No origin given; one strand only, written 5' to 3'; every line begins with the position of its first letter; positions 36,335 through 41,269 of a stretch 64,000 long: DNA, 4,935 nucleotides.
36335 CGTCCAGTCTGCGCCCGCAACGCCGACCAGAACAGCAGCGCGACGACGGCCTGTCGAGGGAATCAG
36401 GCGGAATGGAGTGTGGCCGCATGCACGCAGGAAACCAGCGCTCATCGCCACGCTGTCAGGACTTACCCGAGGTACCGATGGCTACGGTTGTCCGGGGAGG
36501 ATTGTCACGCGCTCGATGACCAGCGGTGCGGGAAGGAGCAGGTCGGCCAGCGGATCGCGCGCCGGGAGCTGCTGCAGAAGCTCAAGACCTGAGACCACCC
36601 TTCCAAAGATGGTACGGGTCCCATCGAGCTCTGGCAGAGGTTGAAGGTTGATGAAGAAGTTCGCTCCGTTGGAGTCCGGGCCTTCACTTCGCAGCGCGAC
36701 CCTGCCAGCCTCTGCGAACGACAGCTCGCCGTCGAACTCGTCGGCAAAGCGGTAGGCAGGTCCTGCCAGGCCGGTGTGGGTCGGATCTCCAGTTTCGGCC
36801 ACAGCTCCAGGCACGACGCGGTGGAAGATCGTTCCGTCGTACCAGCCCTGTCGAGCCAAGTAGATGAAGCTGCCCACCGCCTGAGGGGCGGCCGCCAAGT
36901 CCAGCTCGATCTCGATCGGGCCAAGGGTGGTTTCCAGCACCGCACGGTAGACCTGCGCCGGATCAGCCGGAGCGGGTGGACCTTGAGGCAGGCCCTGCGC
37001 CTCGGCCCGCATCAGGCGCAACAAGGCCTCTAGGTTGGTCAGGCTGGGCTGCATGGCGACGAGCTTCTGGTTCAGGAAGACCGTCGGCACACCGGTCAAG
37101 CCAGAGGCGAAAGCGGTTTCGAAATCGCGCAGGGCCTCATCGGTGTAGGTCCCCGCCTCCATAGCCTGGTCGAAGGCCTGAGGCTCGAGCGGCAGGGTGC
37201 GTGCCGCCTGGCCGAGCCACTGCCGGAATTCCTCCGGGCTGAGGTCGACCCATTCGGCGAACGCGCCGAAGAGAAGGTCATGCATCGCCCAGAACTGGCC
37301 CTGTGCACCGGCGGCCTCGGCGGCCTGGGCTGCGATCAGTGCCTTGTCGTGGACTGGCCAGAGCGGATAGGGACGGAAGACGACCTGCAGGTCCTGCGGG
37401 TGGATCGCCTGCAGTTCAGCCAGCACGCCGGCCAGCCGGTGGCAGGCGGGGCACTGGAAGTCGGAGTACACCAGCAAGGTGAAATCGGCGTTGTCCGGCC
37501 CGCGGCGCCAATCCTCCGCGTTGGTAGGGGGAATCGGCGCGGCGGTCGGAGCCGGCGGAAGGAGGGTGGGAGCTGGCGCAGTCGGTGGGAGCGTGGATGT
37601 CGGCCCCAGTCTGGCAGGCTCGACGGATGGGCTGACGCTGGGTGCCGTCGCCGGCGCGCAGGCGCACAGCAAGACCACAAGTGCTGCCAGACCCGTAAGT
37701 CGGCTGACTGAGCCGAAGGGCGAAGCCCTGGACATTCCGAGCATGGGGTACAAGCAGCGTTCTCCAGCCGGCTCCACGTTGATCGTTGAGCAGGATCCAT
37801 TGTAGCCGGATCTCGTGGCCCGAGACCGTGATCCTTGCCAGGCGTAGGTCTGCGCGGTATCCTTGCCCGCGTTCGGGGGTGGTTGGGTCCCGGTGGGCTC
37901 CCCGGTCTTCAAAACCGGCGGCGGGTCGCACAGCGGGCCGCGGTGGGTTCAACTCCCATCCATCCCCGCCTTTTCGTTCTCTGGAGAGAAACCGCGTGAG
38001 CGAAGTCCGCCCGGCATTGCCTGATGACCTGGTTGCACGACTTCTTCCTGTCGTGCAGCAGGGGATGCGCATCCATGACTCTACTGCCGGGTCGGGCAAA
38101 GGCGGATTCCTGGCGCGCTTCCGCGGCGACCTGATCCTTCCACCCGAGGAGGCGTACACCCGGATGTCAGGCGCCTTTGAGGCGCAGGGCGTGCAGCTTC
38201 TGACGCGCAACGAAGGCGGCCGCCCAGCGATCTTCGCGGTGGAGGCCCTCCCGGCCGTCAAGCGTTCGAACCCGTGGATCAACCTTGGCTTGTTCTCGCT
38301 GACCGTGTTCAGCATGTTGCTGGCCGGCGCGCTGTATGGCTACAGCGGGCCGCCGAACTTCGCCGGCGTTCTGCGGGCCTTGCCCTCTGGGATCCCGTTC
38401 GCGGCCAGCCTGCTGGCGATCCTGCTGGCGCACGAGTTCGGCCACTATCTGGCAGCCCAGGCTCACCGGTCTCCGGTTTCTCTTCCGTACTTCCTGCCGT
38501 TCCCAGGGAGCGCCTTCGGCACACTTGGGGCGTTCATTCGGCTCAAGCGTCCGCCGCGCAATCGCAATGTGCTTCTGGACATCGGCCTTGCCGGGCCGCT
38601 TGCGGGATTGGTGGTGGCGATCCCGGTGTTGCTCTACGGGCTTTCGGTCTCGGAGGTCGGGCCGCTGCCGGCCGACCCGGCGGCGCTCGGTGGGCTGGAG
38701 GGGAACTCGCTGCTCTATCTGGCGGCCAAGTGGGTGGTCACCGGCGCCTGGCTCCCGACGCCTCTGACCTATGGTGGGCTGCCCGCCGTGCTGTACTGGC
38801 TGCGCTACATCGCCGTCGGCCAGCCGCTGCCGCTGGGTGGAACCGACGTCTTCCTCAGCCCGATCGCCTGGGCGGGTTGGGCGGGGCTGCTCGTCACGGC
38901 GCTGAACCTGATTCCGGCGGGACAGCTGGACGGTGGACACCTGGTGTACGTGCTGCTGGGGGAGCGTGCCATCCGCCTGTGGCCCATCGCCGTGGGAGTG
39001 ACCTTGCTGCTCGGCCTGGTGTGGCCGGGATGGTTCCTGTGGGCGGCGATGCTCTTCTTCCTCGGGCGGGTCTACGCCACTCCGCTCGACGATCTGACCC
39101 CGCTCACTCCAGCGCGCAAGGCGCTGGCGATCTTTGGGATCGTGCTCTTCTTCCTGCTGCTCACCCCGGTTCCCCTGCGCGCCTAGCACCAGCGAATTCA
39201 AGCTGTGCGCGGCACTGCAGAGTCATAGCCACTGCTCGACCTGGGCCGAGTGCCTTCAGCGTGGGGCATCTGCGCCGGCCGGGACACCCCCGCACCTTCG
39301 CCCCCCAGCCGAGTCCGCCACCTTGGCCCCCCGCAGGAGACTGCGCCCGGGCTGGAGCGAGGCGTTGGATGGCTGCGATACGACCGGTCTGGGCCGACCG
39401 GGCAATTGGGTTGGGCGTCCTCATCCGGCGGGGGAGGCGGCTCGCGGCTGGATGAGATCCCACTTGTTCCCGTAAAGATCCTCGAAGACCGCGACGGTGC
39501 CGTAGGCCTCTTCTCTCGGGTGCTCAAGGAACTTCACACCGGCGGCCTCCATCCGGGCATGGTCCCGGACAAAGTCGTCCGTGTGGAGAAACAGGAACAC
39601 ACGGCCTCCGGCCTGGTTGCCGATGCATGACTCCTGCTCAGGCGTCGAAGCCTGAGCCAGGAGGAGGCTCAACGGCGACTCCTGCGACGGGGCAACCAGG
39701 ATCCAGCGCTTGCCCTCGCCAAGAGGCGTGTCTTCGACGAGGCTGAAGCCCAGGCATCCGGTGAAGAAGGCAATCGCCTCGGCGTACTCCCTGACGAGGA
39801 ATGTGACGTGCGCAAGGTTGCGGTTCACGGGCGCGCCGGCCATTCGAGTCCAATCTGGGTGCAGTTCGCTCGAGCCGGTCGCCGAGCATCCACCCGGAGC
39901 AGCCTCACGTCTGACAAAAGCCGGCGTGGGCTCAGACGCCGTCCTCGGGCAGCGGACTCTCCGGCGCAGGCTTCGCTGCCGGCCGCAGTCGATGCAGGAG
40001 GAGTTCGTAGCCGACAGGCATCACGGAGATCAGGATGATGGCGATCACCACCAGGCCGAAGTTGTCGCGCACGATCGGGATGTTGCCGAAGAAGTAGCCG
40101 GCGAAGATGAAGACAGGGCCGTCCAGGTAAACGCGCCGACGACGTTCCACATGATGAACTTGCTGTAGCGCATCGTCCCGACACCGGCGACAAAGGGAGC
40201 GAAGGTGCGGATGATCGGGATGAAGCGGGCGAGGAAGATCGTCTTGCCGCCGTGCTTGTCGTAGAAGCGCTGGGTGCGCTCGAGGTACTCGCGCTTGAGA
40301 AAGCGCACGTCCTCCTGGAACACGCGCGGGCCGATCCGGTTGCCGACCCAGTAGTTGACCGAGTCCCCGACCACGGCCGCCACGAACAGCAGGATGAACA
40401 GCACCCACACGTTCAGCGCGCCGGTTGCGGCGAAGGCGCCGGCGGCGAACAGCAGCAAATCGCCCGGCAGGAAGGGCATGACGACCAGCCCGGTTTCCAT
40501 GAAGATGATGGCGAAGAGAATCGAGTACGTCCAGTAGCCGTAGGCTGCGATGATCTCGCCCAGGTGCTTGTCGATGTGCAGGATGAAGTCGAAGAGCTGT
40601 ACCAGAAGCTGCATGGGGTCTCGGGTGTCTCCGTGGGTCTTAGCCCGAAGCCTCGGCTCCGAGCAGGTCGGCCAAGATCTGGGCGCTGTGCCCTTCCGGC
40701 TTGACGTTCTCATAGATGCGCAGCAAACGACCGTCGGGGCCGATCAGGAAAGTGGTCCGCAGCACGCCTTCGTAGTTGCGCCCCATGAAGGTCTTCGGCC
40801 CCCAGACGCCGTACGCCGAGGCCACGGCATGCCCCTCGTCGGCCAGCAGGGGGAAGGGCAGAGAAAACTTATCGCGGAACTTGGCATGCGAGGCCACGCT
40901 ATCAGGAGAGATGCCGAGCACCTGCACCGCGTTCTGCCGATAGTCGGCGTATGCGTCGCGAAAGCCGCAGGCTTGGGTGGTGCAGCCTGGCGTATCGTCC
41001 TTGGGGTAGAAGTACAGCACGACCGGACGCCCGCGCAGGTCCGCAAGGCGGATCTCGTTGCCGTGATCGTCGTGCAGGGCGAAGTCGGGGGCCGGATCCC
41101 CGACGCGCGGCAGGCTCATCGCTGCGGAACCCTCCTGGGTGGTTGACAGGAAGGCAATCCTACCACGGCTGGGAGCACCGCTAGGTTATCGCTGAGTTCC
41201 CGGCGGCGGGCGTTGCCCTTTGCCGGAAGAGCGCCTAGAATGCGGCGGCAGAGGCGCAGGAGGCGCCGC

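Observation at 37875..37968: Canonical-looking tRNA-Sec (selC) with no selenium-utilisation genes or evident selenoprotein nearby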

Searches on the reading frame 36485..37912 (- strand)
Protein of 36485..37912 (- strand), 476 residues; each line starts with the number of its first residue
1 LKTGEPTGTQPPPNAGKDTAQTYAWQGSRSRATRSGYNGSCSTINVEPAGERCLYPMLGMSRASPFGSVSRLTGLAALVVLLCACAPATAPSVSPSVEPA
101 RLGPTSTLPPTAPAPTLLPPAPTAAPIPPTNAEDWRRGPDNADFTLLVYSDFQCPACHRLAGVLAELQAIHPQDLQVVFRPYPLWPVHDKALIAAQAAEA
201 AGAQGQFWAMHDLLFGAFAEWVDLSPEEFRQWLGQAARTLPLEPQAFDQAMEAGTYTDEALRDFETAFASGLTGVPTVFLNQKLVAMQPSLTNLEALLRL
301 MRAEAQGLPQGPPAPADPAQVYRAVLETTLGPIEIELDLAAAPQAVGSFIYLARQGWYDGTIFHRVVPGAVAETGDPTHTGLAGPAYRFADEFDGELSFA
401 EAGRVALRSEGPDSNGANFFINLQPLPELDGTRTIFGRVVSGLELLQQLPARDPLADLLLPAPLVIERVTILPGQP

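Call 14: search_protein_families(library=pfam, max_evalue=0.01, proteins=[window:36485-37912:-])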
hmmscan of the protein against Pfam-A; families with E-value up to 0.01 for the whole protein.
window:36485-37912:- (476 aa): 4 families
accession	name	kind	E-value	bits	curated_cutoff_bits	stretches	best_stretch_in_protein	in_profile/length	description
PF00160.26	Pro_isomerase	-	1.8e-33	116.5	21.7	1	326-449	4-137/159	Cyclophilin type peptidyl-prolyl cis-trans isomerase/CLD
PF13462.12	Thioredoxin_4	-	2.4e-15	57.6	23.2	1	133-298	4-163/165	Thioredoxin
PF01323.26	DSBA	-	3.1e-12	47.1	25.6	1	145-295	1-187/191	DSBA-like thioredoxin domain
PF13098.12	Thioredoxin_2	-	0.0026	18.5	27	0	143-282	6-83/104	Thioredoxin-like domain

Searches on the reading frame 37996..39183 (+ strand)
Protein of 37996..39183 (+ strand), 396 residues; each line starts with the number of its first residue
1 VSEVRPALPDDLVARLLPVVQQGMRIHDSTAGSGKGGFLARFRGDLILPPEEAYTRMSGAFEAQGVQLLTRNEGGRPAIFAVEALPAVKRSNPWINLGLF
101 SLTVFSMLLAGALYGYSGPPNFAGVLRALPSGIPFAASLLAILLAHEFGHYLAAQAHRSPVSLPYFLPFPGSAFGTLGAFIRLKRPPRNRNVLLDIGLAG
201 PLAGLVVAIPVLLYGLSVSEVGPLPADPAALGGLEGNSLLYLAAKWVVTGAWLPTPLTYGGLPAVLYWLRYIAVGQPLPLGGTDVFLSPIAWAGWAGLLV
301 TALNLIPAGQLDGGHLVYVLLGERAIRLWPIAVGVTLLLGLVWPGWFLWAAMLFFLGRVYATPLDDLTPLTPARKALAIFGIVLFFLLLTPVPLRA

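Call 18: find_encoding_contigs(protein=window:37996-39183:+, flank=10000, max_places=6)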
Protein seq(396 aa) (396 aa): no gene with exactly this product is on record in the collection.

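Call 20: find_related_loci(query=window:37996-39183:+, collection=genome_contigs, flank=10000)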
Query window:37996-39183:+ (396 aa) in genome_contigs; peptide patterns used: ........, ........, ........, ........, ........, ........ (x = any residue, [..] = any of these).
600 stretches matched a pattern (row limit reached: there are more); 295 encode a relative of the query (tblastn E <= 1e-3); the best 80 are kept; 80 distinct loci.
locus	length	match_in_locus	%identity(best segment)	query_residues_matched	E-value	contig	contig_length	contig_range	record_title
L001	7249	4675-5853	59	11-395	2e-143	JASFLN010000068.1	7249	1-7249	MAG: Anaerolineales bacterium isolate D0817M12metaG_Bin_342 D0817M12metaG_FD_scaffold_1490_c1, whole genome shotgun sequ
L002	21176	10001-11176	58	11-394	2e-139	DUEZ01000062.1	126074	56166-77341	MAG TPA_asm: Anaerolineae bacterium isolate W379 Contig62, whole genome shotgun sequence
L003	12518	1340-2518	59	10-395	2e-137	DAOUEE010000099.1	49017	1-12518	MAG TPA_asm: Anaerolineales bacterium isolate N4_180 k133_2354313, whole genome shotgun sequence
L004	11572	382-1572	56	1-394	8e-137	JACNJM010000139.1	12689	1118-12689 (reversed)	MAG: Anaerolineae bacterium isolate NIOZ-UU35 NIOZ-UU_NODE_6256_length_12689_cov_16.2937, whole genome shotgun sequence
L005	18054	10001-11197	56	1-394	4e-136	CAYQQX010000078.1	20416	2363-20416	MAG TPA_asm: uncultured Anaerolineales bacterium isolate binchicken_co65_18 genome assembly, contig: NODE_10784_length_2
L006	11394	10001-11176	56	11-394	3e-134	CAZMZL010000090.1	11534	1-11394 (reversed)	MAG TPA_asm: uncultured Anaerolineaceae bacterium isolate binchicken_co121_8 genome assembly, contig: NODE_4249_length_1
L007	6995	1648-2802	58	16-394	3e-133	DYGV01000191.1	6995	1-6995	MAG TPA_asm: Anaerolinea thermophila isolate BE2012_54_8 Afr_mines_BE2012_4117_length_6995_cov_3_557493, whole genome sh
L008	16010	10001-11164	62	15-396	1e-132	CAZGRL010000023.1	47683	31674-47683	MAG TPA_asm: uncultured Anaerolineaceae bacterium isolate binchicken_co34_481 genome assembly, contig: NODE_954_length_4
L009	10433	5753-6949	55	1-394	1e-131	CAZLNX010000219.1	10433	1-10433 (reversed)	MAG TPA_asm: uncultured Anaerolineales bacterium isolate SRP077602_co5_33 genome assembly, contig: NODE_27429_length_104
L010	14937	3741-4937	57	1-394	1e-131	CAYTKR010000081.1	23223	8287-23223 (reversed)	MAG TPA_asm: uncultured Anaerolineales bacterium isolate SRP167671_co2_274 genome assembly, contig: NODE_2961_length_232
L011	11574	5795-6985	57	1-394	5e-131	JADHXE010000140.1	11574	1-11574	MAG: Anaerolineales bacterium isolate BS750m-G45 BS-750m-C10173, whole genome shotgun sequence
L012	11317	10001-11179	60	11-395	1e-130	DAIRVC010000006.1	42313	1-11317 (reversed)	MAG TPA_asm: Anaerolineales bacterium isolate CTOTU25583 NODE_125_length_42313_cov_4.941171, whole genome shotgun sequen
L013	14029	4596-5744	57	18-394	1e-129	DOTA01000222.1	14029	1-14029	MAG TPA_asm: Chloroflexi bacterium isolate UBA11857 contig_26726, whole genome shotgun sequence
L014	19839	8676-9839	58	10-394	2e-128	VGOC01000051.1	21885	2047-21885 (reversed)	MAG: Chloroflexi bacterium isolate K_DeepCast_250m_m1_342 K_DeepCast_250m_m1_342_Ga0194125_10004439, whole genome shotgu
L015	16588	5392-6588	57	1-394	1e-128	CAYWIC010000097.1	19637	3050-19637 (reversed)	MAG TPA_asm: uncultured Anaerolineales bacterium isolate binchicken_co65_55 genome assembly, contig: NODE_11390_length_1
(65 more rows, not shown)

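Call 68: find_related_loci(query=window:37996-39183:+, collection=metagenome_contigs, flank=10000)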
Query window:37996-39183:+ (396 aa) in metagenome_contigs; peptide patterns used: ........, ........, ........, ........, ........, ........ (x = any residue, [..] = any of these).
600 stretches matched a pattern (row limit reached: there are more); 320 encode a relative of the query (tblastn E <= 1e-3); the best 80 are kept; 80 distinct loci.
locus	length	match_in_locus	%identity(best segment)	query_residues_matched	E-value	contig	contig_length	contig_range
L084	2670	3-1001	95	64-396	0e+0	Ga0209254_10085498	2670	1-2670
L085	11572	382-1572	56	1-394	4e-137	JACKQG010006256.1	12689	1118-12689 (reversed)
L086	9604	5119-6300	61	9-396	1e-136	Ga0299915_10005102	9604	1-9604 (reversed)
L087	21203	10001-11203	56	1-395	4e-135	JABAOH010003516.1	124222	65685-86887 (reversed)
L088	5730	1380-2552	57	10-394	1e-135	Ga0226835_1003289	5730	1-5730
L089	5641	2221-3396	56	11-394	8e-135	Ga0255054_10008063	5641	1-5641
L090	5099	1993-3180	58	9-396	2e-135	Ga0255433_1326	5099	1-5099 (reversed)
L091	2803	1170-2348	59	12-396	2e-140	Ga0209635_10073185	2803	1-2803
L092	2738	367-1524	58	16-394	5e-140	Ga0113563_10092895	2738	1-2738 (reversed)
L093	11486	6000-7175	55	11-395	2e-132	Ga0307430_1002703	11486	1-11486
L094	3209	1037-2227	57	1-394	3e-136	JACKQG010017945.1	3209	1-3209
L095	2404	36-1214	57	10-394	5e-139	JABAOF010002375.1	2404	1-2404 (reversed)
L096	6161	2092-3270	60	11-395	6e-131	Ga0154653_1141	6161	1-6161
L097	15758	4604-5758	55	16-394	9e-129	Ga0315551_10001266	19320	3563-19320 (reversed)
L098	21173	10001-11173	55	9-394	2e-126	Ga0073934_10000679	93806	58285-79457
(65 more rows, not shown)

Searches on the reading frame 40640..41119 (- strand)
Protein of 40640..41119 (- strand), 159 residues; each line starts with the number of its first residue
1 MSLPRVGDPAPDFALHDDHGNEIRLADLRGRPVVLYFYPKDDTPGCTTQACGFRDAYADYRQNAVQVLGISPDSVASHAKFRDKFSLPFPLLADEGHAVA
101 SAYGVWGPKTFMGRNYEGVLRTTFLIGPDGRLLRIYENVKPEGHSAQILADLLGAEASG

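Call 49: find_encoding_contigs(protein=window:40640-41119:-, flank=10000, max_places=5)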
Protein window:40640-41119:- (159 aa): no gene with exactly this product is on record in the collection.
